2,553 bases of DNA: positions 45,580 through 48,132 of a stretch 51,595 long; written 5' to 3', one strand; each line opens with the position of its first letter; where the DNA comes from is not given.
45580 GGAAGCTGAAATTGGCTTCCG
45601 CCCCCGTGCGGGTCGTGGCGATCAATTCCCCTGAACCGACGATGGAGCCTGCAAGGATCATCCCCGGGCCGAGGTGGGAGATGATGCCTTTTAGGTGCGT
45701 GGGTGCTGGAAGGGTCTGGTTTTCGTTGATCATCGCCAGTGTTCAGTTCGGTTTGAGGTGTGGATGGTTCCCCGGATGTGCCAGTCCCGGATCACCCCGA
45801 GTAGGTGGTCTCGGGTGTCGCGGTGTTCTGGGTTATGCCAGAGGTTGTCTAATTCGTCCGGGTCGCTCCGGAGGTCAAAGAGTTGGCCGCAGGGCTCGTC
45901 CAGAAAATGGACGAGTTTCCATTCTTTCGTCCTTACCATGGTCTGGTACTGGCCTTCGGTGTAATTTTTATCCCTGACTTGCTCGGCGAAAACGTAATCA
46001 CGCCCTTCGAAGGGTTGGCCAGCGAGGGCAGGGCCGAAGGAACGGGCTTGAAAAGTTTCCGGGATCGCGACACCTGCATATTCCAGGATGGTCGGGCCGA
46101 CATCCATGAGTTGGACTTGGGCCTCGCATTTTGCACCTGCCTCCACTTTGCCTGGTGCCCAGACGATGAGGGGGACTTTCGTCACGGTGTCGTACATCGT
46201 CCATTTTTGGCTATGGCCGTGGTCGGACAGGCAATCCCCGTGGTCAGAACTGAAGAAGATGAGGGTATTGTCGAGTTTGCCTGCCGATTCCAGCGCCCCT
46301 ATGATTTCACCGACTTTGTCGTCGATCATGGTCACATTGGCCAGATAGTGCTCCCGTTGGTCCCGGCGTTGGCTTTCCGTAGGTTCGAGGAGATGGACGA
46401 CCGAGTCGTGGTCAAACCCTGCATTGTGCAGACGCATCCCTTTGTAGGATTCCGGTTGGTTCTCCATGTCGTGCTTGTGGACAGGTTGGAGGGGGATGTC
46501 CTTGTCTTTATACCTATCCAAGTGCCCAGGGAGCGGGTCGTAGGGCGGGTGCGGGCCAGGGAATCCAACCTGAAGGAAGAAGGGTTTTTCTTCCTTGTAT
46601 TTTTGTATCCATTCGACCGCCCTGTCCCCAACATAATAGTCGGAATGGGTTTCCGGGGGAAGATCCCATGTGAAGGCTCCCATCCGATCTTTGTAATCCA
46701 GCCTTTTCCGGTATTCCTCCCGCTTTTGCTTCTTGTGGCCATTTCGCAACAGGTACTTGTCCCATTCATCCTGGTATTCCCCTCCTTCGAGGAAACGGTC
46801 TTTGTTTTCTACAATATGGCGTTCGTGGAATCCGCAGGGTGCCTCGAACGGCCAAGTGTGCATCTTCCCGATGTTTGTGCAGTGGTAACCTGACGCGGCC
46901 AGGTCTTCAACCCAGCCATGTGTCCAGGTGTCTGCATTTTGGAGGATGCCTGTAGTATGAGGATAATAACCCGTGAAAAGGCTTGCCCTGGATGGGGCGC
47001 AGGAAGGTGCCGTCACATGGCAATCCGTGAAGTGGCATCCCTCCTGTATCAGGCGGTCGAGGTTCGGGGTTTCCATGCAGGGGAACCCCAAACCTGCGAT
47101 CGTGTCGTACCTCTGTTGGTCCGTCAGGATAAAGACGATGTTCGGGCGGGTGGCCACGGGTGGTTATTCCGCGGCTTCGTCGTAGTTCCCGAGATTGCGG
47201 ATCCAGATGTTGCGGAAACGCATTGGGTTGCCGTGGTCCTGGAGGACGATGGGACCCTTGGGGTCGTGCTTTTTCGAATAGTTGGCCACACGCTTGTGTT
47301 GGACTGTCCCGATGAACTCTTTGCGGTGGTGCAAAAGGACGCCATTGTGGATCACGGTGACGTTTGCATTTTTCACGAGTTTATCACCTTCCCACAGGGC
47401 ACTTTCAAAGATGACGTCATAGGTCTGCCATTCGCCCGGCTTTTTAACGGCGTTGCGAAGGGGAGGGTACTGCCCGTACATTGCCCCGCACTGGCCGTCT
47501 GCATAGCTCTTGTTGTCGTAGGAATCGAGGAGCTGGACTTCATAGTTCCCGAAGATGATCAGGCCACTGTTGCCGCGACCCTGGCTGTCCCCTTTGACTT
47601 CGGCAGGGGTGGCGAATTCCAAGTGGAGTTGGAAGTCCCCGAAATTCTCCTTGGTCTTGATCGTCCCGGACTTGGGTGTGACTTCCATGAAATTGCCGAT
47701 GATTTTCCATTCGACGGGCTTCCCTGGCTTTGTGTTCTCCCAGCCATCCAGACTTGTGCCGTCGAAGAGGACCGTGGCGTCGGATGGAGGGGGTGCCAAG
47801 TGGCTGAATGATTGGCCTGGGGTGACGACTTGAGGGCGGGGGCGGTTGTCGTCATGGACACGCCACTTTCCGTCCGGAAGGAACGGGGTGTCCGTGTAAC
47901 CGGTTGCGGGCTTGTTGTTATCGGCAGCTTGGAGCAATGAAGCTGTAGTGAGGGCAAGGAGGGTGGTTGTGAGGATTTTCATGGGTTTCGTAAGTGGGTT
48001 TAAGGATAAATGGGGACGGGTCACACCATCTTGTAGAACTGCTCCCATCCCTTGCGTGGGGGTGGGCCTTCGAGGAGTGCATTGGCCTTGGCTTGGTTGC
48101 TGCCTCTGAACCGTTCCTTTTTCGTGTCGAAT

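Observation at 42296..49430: A six-gene operon is a candidate oxidative (3-keto) glycoside-cleavage route wired to a sulfatase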

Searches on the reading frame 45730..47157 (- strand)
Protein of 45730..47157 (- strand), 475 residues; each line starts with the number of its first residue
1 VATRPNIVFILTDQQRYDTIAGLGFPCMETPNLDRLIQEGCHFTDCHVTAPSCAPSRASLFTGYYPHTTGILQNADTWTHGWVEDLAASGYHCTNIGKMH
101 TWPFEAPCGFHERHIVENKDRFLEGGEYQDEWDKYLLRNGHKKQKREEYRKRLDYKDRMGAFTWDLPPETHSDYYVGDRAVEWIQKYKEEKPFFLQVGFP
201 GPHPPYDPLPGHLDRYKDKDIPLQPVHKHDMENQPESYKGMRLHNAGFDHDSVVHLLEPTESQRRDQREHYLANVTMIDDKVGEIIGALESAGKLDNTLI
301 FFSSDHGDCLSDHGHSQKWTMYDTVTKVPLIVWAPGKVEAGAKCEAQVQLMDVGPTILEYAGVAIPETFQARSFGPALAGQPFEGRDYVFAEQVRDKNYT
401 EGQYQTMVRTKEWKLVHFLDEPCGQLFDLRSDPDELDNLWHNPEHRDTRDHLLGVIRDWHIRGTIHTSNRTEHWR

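Call 3: search_protein_families(library=pfam, proteins=[window:45730-47157:-], max_evalue=0.01)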
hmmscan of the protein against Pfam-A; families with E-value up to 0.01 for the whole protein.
window:45730-47157:- (475 aa): 6 families
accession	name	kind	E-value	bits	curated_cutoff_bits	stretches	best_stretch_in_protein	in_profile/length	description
PF00884.28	Sulfatase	-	5.1e-51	174.2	25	1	5-363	1-301/301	Sulfatase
PF16347.10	SGSH_C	-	9.1e-25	88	29.3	1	312-452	2-144/154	N-sulphoglucosamine sulphohydrolase, C-terminal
PF01663.27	Phosphodiest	-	1.1e-10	42.1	23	1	8-75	2-66/342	Type I phosphodiesterase / nucleotide pyrophosphatase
PF01676.23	Metalloenzyme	-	5.3e-05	23.3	24.3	1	251-363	149-250/252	Metalloenzyme superfamily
PF21043.3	Rv3651-like_C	-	0.0011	19.3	31.1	1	391-436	4-48/118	Rv3651-like, C-terminal domain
PF02995.22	DUF229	-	0.0046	16.1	25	1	269-308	304-343/496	Protein of unknown function (DUF229)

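Call 4: search_protein_families(library=ncbifam, proteins=[window:45730-47157:-], max_evalue=0.01)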
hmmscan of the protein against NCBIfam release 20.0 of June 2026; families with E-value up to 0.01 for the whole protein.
window:45730-47157:- (475 aa): 10 families
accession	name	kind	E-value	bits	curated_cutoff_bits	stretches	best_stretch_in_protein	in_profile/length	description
NF010322.0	PRK13759.1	equivalog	1.2e-90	304.4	481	1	3-448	5-445/486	arylsulfatase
TIGR03417.1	chol_sulfatase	equivalog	7.7e-61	206.5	433.45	2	185-455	177-435/500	choline-sulfatase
NF045661.1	HdlasePehA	equivalog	1.9e-54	185.1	900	1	4-461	2-486/506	phosphoric/sulfuric ester hydrolase PehA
NF052527.1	Mn_arylsulf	exception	7.9e-43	147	850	1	4-444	1-436/479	manganese-dependent arylsulfatase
NF038075.1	fam_STM4013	hypoth_equivalog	1.1e-09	38.1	250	1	262-330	191-256/261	STM4013/SEN3800 family hydrolase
TIGR01307.1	pgm_bpd_ind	equivalog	3.8e-07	29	330.65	1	273-373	409-502/504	2,3-bisphosphoglycerate-independent phosphoglycerate mutase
NF038282.1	LapC_YejM_PbgA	exception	4.9e-07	28.4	825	1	261-337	404-478/584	LPS biosynthesis-modulating metalloenzyme YejM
NF042991.1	alk_phos_PafA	equivalog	1.1e-05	24.1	650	1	4-78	36-110/554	alkaline phosphatase PafA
NF053595.1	LptchSynLtaSGpos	equivalog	0.00066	18.3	970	1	267-365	426-530/626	lipoteichoic acid synthase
NF008593.0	PRK11560.1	equivalog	0.0094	14.2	493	0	273-340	436-502/563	kdo(2)-lipid A phosphoethanolamine 7''-transferase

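Call 49: search_solved_structures(query=window:45730-47157:-, max_evalue=1e-20, show_alignments=1)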
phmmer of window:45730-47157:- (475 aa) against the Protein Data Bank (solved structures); distinct sequences matched with E-value up to 1e-20: 56.
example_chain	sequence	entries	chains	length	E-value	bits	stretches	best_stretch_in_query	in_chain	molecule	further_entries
7oz8_AAA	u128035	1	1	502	4.8e-56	193.6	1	4-446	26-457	Choline-sulfatase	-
5g2v_A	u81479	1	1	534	8.5e-48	166.3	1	269-457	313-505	N-ACETYLGLUCOSAMINE-6-SULFATASE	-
4upl_A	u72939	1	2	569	6.5e-41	143.6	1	169-467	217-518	SULFATASE FAMILY PROTEIN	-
4upi_A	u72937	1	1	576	1.6e-40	142.3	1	168-461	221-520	SULFATASE FAMILY PROTEIN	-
9s03_A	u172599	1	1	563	2.2e-40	141.9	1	267-450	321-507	Putative sulfatase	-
6hr5_A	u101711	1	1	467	2.2e-40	141.9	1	125-447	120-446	Alpha-L-rhamnosidase/sulfatase (GH78)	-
7p24_AAA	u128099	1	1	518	2e-39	138.7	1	269-452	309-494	Mucin-desulfating sulfatase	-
2w8s_A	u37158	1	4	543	6.5e-39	137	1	3-452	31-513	PHOSPHONATE MONOESTER HYDROLASE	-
6fny_A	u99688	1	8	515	1.9e-37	132.2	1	189-445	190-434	Choline-sulfatase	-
2vqr_A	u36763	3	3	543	9.1e-37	129.9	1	4-462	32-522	PUTATIVE SULFATASE | Multifunctional alkaline phosphatase superfamily protein pRL90232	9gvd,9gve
7pth_A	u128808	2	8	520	3.5e-36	128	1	189-445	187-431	Choline sulfatase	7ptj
6g5z_A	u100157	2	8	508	5.2e-36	127.5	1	189-445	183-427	Choline-sulfatase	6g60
9s8y_A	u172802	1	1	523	5.8e-35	124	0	268-452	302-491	Sulfatase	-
9ihk_D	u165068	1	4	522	7.6e-35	123.6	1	24-452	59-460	Sulfatase_S1_30A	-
7ebp_A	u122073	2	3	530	1.2e-34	123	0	268-452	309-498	Sulfatase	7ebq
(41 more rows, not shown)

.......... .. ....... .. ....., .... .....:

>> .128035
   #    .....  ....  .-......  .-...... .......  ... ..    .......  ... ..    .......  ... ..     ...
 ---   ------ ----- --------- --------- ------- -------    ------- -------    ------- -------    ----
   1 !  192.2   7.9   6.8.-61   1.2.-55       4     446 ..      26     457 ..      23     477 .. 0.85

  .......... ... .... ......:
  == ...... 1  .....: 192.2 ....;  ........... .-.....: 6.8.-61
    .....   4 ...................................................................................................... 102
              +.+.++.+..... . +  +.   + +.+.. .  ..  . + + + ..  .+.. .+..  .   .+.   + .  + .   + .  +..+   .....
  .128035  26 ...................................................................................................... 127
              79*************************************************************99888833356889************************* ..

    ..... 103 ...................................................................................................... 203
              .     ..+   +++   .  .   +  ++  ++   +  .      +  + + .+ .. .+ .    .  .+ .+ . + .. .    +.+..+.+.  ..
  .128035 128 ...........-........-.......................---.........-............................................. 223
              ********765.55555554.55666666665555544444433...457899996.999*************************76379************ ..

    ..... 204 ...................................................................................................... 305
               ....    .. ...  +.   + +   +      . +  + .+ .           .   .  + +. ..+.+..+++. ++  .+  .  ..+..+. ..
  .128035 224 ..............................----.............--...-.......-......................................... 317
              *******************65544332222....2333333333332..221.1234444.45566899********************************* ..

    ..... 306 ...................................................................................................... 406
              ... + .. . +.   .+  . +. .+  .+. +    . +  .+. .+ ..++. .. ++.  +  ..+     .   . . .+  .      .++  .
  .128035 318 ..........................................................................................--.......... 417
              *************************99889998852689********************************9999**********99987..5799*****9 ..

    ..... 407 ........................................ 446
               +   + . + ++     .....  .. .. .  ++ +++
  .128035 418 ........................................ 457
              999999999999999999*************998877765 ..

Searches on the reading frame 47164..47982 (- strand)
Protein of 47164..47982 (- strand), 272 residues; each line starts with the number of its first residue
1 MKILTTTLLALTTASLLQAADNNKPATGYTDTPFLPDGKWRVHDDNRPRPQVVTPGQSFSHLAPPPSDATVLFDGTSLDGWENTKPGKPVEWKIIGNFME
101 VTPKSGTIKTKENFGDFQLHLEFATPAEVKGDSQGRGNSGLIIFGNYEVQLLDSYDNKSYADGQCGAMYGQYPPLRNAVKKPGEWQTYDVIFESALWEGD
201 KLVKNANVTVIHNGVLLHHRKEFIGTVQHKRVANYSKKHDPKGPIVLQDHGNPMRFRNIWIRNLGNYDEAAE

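Call 3: search_protein_families(library=pfam, proteins=[window:47164-47982:-], max_evalue=0.01)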
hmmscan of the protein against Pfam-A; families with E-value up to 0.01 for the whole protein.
window:47164-47982:- (272 aa): 1 family
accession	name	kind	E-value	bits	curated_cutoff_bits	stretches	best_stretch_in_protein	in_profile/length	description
PF06439.18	3keto-disac_hyd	-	3.2e-42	145.1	26.8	1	69-262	2-187/187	3-keto-disaccharide hydrolase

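Call 4: search_protein_families(library=ncbifam, proteins=[window:47164-47982:-], max_evalue=0.01)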
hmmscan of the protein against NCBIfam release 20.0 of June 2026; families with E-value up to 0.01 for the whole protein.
window:47164-47982:- (272 aa): 0 families

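Call 20: search_solved_structures(query=window:47164-47982:-, max_evalue=0.001, show_alignments=1)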
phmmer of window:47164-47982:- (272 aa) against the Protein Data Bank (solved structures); distinct sequences matched with E-value up to 0.001: 4.
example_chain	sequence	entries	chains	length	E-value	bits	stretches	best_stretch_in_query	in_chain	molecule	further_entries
4qhz_A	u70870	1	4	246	4.6e-57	196.5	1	46-264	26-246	putative glycosyl hydrolase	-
3h3l_A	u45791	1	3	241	0.0001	24.7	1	66-264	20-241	PUTATIVE SUGAR HYDROLASE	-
3imm_A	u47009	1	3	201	0.00049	22.5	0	103-187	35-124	Putative secreted glycosylhydrolase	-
4jqt_A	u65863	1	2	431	0.00076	21.9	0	72-126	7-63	putative glycosyl hydrolase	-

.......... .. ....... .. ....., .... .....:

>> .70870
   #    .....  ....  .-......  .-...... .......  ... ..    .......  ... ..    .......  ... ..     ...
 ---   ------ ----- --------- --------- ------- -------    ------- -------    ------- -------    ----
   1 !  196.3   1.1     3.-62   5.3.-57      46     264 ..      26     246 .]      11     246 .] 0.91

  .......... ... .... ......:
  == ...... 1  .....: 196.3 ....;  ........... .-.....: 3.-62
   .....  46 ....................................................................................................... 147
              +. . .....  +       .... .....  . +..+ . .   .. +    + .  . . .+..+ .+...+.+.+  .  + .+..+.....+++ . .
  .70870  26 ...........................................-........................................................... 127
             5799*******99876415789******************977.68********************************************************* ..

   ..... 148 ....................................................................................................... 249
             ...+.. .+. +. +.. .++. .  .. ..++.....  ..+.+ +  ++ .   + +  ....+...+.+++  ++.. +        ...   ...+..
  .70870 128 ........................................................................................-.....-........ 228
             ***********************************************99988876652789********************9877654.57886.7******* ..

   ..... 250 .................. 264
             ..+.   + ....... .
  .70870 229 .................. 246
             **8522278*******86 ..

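Call 45: search_solved_structures(query=window:47164-47982:-, max_evalue=10, show_alignments=0)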
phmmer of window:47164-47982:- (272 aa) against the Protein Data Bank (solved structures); distinct sequences matched with E-value up to 10: 12.
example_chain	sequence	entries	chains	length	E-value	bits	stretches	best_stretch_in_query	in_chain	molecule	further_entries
4qhz_A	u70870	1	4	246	4.6e-57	196.5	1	46-264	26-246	putative glycosyl hydrolase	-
3h3l_A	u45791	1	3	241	0.0001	24.7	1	66-264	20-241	PUTATIVE SUGAR HYDROLASE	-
3imm_A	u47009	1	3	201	0.00049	22.5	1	103-187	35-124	Putative secreted glycosylhydrolase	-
4jqt_A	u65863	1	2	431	0.00076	21.9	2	72-126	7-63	putative glycosyl hydrolase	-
3hbk_A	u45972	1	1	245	0.013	17.9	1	221-264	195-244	putative glycosyl hydrolase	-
3u1x_A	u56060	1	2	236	0.085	15.2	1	161-264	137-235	putative glycosyl hydrolase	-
8v31_A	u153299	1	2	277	0.73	12.1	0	138-146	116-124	Glycosyl hydrolase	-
1mec_4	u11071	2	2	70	1.2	11.4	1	129-176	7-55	MENGO VIRUS COAT PROTEIN (SUBUNIT VP1) | MENGO VIRUS COAT PROTEIN (SUBUNIT VP4)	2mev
8rr2_A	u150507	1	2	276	1.4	11.1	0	234-264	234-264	3-keto-disaccharide hydrolase domain-containing protein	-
3osd_A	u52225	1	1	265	1.5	11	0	136-136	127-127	putative glycosyl hydrolase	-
3nmb_A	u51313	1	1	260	1.5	11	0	233-262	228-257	putative sugar hydrolase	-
8tda_A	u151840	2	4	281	2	10.7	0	136-136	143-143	Probable secreted glycosyl hydrolase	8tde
